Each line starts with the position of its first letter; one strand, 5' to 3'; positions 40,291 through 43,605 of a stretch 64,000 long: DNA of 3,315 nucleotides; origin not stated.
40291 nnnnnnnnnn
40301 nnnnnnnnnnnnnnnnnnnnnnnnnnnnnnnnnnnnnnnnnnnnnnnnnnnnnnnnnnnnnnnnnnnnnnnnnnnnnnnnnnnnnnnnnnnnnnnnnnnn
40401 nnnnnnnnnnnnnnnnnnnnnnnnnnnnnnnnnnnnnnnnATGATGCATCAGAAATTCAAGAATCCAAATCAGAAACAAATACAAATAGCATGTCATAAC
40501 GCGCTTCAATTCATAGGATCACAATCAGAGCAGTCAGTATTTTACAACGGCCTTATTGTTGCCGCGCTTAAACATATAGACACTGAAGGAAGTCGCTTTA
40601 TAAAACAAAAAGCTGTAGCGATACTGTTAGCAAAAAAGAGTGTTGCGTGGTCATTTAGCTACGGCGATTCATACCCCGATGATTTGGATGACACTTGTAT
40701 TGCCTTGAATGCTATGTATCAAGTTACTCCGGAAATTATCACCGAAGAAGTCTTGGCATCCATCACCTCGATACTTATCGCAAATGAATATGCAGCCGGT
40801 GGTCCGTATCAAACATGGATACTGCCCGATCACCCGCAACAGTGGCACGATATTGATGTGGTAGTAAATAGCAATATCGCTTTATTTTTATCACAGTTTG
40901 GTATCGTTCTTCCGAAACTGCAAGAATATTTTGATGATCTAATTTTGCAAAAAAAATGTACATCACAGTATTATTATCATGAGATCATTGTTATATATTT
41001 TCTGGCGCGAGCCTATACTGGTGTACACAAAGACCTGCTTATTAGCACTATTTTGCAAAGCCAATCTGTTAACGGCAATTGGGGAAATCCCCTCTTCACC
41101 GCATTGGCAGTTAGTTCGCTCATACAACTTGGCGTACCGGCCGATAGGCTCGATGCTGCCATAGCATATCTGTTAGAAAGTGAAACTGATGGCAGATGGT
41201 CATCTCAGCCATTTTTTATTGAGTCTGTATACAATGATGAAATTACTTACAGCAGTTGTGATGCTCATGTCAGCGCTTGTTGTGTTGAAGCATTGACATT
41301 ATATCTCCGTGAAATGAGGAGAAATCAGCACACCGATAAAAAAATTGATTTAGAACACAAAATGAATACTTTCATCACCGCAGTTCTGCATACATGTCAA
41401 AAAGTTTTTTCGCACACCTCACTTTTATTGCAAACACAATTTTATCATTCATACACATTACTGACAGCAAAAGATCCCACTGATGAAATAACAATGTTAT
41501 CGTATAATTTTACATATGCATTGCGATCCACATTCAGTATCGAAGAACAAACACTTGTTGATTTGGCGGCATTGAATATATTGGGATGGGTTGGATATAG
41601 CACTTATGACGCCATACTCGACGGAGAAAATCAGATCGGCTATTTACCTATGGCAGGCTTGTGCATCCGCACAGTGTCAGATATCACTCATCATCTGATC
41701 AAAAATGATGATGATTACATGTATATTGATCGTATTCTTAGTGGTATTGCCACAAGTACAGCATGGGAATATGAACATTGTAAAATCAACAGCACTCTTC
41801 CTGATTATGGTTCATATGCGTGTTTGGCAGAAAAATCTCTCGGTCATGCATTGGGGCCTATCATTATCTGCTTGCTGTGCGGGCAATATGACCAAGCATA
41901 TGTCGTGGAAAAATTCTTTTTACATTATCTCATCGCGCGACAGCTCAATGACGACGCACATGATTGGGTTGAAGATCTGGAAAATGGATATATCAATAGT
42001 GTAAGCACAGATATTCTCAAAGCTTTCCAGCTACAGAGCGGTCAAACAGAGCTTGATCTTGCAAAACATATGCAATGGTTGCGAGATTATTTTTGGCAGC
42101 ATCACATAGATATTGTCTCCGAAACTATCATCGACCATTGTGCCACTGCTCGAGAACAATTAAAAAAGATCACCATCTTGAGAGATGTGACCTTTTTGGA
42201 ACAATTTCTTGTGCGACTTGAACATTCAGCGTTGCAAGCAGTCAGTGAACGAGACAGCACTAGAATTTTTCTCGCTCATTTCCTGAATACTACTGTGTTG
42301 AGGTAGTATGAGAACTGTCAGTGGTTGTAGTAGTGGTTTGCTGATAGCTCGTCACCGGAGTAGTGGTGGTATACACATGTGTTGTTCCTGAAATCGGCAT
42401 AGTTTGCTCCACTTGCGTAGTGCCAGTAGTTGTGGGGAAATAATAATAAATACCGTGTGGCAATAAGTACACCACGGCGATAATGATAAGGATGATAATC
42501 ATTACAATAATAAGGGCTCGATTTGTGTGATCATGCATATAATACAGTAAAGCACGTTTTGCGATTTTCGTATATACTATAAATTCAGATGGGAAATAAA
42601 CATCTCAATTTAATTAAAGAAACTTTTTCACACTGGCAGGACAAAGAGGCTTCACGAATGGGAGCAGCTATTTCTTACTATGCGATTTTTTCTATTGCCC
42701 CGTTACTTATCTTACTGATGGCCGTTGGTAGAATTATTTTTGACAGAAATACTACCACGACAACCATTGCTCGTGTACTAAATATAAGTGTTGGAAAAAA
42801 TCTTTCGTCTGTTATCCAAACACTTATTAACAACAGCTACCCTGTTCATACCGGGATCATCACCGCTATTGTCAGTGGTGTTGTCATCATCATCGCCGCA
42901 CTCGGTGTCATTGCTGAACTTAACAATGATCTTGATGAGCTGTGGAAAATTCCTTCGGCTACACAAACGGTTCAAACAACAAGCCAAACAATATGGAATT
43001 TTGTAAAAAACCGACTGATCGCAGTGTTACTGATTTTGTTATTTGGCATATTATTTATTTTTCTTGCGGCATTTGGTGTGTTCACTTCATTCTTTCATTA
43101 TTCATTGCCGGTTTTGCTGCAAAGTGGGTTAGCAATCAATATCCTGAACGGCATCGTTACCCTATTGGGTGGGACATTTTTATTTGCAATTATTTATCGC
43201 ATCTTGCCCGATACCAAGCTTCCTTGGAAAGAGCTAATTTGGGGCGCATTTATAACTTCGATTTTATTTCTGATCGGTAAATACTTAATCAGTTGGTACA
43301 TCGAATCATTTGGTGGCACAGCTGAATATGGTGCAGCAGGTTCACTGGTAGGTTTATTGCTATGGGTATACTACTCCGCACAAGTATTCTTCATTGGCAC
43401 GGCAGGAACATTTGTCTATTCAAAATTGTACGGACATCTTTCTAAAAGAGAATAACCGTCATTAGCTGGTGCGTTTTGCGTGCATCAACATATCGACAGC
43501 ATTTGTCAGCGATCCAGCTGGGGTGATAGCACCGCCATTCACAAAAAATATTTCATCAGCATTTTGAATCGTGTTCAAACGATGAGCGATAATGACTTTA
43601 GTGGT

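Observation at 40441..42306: TCS-coupled large protein with class II terpene-cyclase-like DxDDT motif, QW repeats and a DDxxD motif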

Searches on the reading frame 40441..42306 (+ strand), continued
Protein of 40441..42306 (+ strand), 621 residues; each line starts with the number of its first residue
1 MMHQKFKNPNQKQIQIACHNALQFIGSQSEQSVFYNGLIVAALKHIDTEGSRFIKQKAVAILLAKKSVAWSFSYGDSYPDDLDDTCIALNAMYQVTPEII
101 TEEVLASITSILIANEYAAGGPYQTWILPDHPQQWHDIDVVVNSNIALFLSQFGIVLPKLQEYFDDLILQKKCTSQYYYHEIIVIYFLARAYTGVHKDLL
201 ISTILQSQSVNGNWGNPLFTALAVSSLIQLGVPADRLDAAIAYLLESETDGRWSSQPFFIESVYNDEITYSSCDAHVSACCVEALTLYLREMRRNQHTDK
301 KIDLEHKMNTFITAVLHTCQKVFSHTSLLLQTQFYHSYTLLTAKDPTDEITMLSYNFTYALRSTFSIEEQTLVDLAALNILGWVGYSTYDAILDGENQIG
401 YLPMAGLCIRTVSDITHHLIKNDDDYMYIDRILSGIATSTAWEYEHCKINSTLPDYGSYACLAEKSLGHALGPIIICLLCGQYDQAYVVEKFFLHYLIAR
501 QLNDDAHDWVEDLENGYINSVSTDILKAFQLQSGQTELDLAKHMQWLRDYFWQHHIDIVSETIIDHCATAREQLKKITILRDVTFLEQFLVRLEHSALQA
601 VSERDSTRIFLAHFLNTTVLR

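Call 22: predict_structure(alignment_id=A1)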
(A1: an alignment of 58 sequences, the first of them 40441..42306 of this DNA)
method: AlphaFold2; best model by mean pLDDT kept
length: 621 residues; sequences in the alignment: 58
mean_pLDDT: 94.6   pTM: 0.87
mean pLDDT of the five models: 94.6, 94.1, 94.1, 93.2, 93.2
residues with pLDDT >= 90: 567; 70-90: 44; 50-70: 5; < 50: 5
segments of 3 or more residues with pLDDT < 50: 1-5
pLDDT, mean of each block of 10 residues (from residue 1): 56 97 93 94 96 97 95 89 97 97 96 94 91 84 98 95 98 95 98 97 97 98 98 97 98 96 94 97 98 87 90 97 97 96 93 97 96 98 95 90 97 97 96 95 90 92 95 98 98 98 97 94 97 92 96 97 98 98 97 97 95 87 52
secondary structure, 60 per line:
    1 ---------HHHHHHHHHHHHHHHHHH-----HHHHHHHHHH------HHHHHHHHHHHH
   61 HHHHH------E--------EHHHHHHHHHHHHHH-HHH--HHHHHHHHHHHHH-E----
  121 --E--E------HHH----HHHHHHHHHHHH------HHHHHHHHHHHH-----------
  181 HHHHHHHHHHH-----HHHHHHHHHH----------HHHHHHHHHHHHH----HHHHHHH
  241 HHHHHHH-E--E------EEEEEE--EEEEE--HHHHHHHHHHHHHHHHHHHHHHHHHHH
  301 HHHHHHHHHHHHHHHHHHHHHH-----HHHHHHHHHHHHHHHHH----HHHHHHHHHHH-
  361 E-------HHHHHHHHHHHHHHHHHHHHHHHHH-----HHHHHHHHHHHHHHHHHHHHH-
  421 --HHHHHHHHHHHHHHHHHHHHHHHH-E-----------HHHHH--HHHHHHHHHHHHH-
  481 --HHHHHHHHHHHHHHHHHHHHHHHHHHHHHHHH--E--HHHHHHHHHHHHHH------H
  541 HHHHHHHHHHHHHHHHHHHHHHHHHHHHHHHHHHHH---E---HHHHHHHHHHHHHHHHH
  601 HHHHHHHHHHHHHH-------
elements in order: H10-27 H33-42 H49-65 H82-95 H102-114 H140-151 H158-169 H181-191 H197-206 H217-229 H234-247 E259-264 E267-271 H274-322 H328-344 H349-359 H369-393 H399-419 H423-446 H460-464 H467-479 H483-514 H520-533 H540-576 H584-614

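Call 25: fold_search(model_id=the predicted structure, library=pdb)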
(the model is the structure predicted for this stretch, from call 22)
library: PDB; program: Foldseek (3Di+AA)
matches with E <= 10: 692; with E <= 0.001: 43
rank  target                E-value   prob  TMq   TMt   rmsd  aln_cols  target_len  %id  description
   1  9mhs_A                5.6e-08  1.00  0.37  0.47   3.8       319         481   18  Drimenol synthase (released 2025-07-16)
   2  9m7d_B                6.6e-08  1.00  0.37  0.45   4.0       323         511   17  Crystal structure of AsDMS D333N mutant (released 2025-09-10)
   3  9m7d_A                6.9e-08  1.00  0.37  0.44   4.0       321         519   17  Crystal structure of AsDMS D333N mutant (released 2025-09-10)
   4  9m7f_A                1.8e-07  1.00  0.37  0.45   3.9       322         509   17  Crystal structure of AsDMS D333N mutant in complex with farnesyl pyrophosphate (released 2025-09-10)
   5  9m7e_B                1.9e-07  1.00  0.37  0.45   3.7       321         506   17  Crystal structure of AsDMS D333N mutant in complex with drimenyl phosphate (released 2025-09-10)
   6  9m7e_A                2.4e-07  1.00  0.37  0.43   4.0       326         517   18  Crystal structure of AsDMS D333N mutant in complex with drimenyl phosphate (released 2025-09-10)
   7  8pak_A                4.3e-07  1.00  0.38  0.64   4.3       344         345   14  Crystal Structure of a Squalene-Hopene Cyclase from Cystobacter fuscus (released 2024-06-26)
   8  8pak_B                8.6e-07  1.00  0.38  0.64   4.5       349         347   14  Crystal Structure of a Squalene-Hopene Cyclase from Cystobacter fuscus (released 2024-06-26)
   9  8paj_A                1.2e-06  1.00  0.38  0.65   5.0       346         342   17  Crystal Structure of a Squalene-Hopene cyclase from Archangium gephyra (released 2024-06-26)
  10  8paj_B                2.4e-06  1.00  0.38  0.65   4.9       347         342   17  Crystal Structure of a Squalene-Hopene cyclase from Archangium gephyra (released 2024-06-26)
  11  6ij1                  7.1e-06  1.00  0.38  0.67   4.2       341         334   14  Crystal structure of a protein from Actinoplanes (released 2019-09-11)
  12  7xru                  7.4e-06  1.00  0.33  0.40   4.4       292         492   17  Drimenyl diphosphate synthase D303E from Streptomyces showdoensis in complex with 2-fluorofarnesyl diphosphate (2F-FPP)  (released 2023-03-15)
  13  8zgv                  8.0e-06  1.00  0.32  0.42   4.5       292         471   17  Drimenyl diphosphate synthase SsDMS_F248A&D303E from Streptomyces showdoensis in complex with farnesyl diphosphate (FPP) (released 2025-05-21)
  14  6sbb_B                9.9e-06  1.00  0.36  0.62   5.1       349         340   14  Structure of type II terpene cyclase MstE from Scytonema (apo) (released 2020-07-15)
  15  8zg0                  9.9e-06  1.00  0.32  0.41   4.9       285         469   18  Drimenyl diphosphate synthase SsDMS_F248A&D303E from Streptomyces showdoensis (Apo) (released 2025-05-21)
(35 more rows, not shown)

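Call 43: find_related_loci(query=A1, collection=genome_contigs, flank=7000)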
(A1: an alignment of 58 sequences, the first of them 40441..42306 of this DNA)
Query A1 (621 aa) in genome_contigs; peptide patterns used: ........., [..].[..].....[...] (x = any residue, [..] = any of these).
411 stretches matched a pattern; 298 encode a relative of the query (tblastn E <= 1e-3); the best 80 are kept; 80 distinct loci.
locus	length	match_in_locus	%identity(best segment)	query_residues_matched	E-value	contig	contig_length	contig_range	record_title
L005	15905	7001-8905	48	1-619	0e+0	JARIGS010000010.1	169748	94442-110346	MAG: Candidatus Nomurabacteria bacterium isolate CullarsAll.DT.37 k141_237192, whole genome shotgun sequence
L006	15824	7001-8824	45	21-611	1e-164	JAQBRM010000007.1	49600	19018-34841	MAG: Candidatus Nomurabacteria bacterium isolate RYN_399 scaffold_744965, whole genome shotgun sequence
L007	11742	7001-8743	43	24-611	6e-150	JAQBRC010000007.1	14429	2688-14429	MAG: Candidatus Nomurabacteria bacterium isolate RYN_389 scaffold_2957363, whole genome shotgun sequence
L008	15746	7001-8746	43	24-612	3e-149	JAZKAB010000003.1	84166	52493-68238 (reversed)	MAG: Patescibacteria group bacterium isolate ADI_H3L2_1_122_18_3-bin004 ADIH3L21_B004_0_000000000003, whole genome shotg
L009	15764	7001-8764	42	24-614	2e-148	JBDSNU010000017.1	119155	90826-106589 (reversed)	MAG: Candidatus Paceibacterota bacterium isolate cluster1_bin.423 k127_4619666, whole genome shotgun sequence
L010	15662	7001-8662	43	30-611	3e-143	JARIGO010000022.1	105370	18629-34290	MAG: Candidatus Nomurabacteria bacterium isolate CullarsAll.DT.14 k141_758446, whole genome shotgun sequence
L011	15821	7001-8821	42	12-614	3e-142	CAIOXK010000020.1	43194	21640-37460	Candidatus Nomurabacteria bacterium isolate Ki1-1-6m_bin-0473 genome assembly, contig: bin-0473:20/43, whole genome shot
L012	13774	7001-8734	39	24-611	1e-118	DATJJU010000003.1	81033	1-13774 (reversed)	MAG TPA_asm: Candidatus Paceibacterota bacterium isolate SMAG_U15574 k141_2702579, whole genome shotgun sequence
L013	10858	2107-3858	35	32-612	4e-106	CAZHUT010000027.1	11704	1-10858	MAG TPA_asm: uncultured Candidatus Saccharibacteria bacterium isolate SRP135725_co3_414 genome assembly, contig: NODE_62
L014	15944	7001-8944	32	11-614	7e-105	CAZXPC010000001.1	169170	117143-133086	MAG TPA_asm: uncultured Candidatus Saccharibacteria bacterium isolate SRP193066_co2_424 genome assembly, contig: NODE_19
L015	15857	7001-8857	34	20-614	5e-105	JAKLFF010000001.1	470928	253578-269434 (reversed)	MAG: Patescibacteria group bacterium isolate RA.bin150 RA.bin150_1, whole genome shotgun sequence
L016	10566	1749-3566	34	24-614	5e-105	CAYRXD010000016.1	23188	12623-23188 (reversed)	MAG TPA_asm: uncultured Candidatus Saccharibacteria bacterium isolate binchicken_co125_168 genome assembly, contig: NODE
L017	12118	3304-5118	33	31-614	1e-104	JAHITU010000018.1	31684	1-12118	MAG: Patescibacteria group bacterium isolate MM_PC_MetaG.mb.223 MM_PC_MetaG.mb.223_k141_1090582, whole genome shotgun se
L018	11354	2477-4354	34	31-620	2e-104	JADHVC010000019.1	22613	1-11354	MAG: Patescibacteria group bacterium isolate BS150m-G62 BS-150m-C1928, whole genome shotgun sequence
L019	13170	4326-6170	32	14-617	3e-103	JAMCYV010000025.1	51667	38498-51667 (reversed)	MAG: Patescibacteria group bacterium isolate FK_Sedi_B_Bin.336 NODE_1627_length_51667_cov_7.87154, whole genome shotgun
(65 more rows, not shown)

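Call 67: search_protein_representatives(alignment_id=A1)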
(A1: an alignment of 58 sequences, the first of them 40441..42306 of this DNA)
Query: 58 sequences, 652 profile positions. Proteins with E-value up to 0.001 (for the whole library): 3261; up to 1e-10: 2370; up to 1e-30: 1496. The best 150 are listed.
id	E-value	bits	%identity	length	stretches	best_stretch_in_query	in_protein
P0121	1.5e-251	853.0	-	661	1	4-651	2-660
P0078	5.4e-247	837.9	-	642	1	8-651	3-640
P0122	1.2e-244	830.2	-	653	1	1-649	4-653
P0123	1.7e-244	829.7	-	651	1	7-651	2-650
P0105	1.4e-243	826.7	-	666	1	5-650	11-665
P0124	3.9e-242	821.9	-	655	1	3-649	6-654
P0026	9.1e-242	820.6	-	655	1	1-650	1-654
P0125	1.3e-240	816.9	-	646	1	5-651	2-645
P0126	8.0e-239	810.9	-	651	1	1-650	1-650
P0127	1.3e-233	793.7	-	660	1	4-650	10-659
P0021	6.1e-233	791.5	-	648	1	3-651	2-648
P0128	2.0e-232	789.8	-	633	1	5-651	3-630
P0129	6.4e-232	788.1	-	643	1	6-649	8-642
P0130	4.4e-231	785.3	-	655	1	1-651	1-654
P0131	9.5e-231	784.2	-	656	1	1-651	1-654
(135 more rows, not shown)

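Call 97: search_protein_families(library=ncbifam, proteins=[P0078, P0121], max_evalue=10)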
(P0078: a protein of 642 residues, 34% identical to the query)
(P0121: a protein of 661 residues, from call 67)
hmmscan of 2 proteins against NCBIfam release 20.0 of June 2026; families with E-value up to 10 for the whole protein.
P0078 (642 aa): 4 families
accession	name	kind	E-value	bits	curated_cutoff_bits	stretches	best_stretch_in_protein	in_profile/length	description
TIGR01787.1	squalene_cyclas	subfamily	2.2e-06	26.6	322.7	2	4-32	569-597/622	squalene/oxidosqualene cyclases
NF053823.1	SCO2321_fam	equivalog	0.0015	17.5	300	1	236-272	103-139/405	SCO2321 family membrane protein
TIGR01507.1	hopene_cyclase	equivalog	0.018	13.5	431.1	2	4-30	582-609/640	squalene--hopene cyclase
TIGR03463.1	osq_cycl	subfamily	0.12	10.6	851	1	3-25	583-605/634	2,3-oxidosqualene cyclase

P0121 (661 aa): 0 families

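Call 101: search_dna_similar(query=window:40441-42306:+, collection=plasmids, mode=protein, max_evalue=0.001, max_rows=15)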
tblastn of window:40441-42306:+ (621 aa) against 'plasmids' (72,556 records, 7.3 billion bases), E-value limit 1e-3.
Records with a match: 1; places in all: 1; records where one place covers at least 80% of the query: 0.
Best place of each record, by identity: <60% 1.
By first word of the organism name: Nostoc 1.
By predicted mobility (MOB-suite, as given by PLSDB): non-mobilizable 1.
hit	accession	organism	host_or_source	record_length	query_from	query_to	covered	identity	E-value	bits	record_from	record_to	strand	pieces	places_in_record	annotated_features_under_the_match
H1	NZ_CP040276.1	Nostoc sp. C052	Blasia pusilla,pure culture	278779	25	288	43%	27.3%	6e-12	77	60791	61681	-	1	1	tetratricopeptide repeat protein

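Call 102: get_annotated_region(hit=H1, flank=8000)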
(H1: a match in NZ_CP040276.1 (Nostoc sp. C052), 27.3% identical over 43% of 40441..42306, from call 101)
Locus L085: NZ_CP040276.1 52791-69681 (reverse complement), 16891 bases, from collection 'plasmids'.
description: Nostoc sp. C052 plasmid pC052_D, complete sequence
organism: Nostoc sp. C052 (NCBI taxid 2576902)
taxonomy: Bacteria; Cyanobacteriota; Cyanophyceae; Nostocales; Nostocaceae; Nostoc; Nostoc sp. C052
host: -; source: Blasia pusilla,pure culture; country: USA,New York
typing (MOB-suite, as given by PLSDB): non-mobilizable; mating-pair formation MPF_T
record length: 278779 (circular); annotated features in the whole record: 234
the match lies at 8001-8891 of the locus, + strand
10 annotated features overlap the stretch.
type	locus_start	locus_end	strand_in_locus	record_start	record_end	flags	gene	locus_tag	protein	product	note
CDS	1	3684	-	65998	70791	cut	-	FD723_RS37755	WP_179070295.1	glycosyltransferase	-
CDS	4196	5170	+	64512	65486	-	-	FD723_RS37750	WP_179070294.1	glycosyltransferase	-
CDS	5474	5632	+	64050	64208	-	-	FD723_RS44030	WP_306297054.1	hypothetical protein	-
CDS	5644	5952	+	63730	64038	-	-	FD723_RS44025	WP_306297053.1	AMP-binding protein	-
CDS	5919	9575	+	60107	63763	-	-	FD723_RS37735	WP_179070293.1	tetratricopeptide repeat protein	-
CDS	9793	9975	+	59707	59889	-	-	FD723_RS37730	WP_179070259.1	hypothetical protein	-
CDS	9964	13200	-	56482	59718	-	-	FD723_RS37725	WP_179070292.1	glycosyltransferase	-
CDS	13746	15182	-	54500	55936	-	-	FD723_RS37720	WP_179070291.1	sulfotransferase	-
CDS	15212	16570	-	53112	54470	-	-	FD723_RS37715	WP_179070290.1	ABC transporter ATP-binding protein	-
CDS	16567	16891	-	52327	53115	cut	-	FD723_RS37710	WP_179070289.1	ABC transporter permease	-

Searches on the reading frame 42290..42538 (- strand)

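Call 3: search_protein_families(library=pfam, proteins=[window:42290-42538:-], max_evalue=1)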
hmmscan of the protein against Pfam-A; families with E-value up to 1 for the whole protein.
window:42290-42538:- (82 aa): 5 families
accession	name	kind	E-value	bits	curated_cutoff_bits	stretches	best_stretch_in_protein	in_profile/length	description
PF11337.13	DUF3139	-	0.0027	18.7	27.3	1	9-53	6-49/83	Protein of unknown function (DUF3139)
PF09716.15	ETRAMP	-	0.13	12.7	29.1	1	3-34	48-79/81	Malarial early transcribed membrane protein (ETRAMP)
PF16118.10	DUF4834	-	0.15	13.4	27.8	1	11-76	7-74/99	Domain of unknown function (DUF4834)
PF12911.12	OppC_N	-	0.2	12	23.9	1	9-31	20-42/53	N-terminal TM domain of oligopeptide transport permease C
PF06024.17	Orf78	-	0.78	10.5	29.4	1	7-35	59-86/101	Orf78 (ac78)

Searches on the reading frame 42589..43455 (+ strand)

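Call 3: search_protein_families(library=pfam, proteins=[window:42589-43455:+], max_evalue=1)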
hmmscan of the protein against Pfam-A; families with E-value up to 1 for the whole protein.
window:42589-43455:+ (288 aa): 1 family
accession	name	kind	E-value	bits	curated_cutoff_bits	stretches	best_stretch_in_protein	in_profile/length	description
PF03631.20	Virul_fac_BrkB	-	1.5e-43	149.8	33.7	1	18-278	2-256/259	Virulence factor BrkB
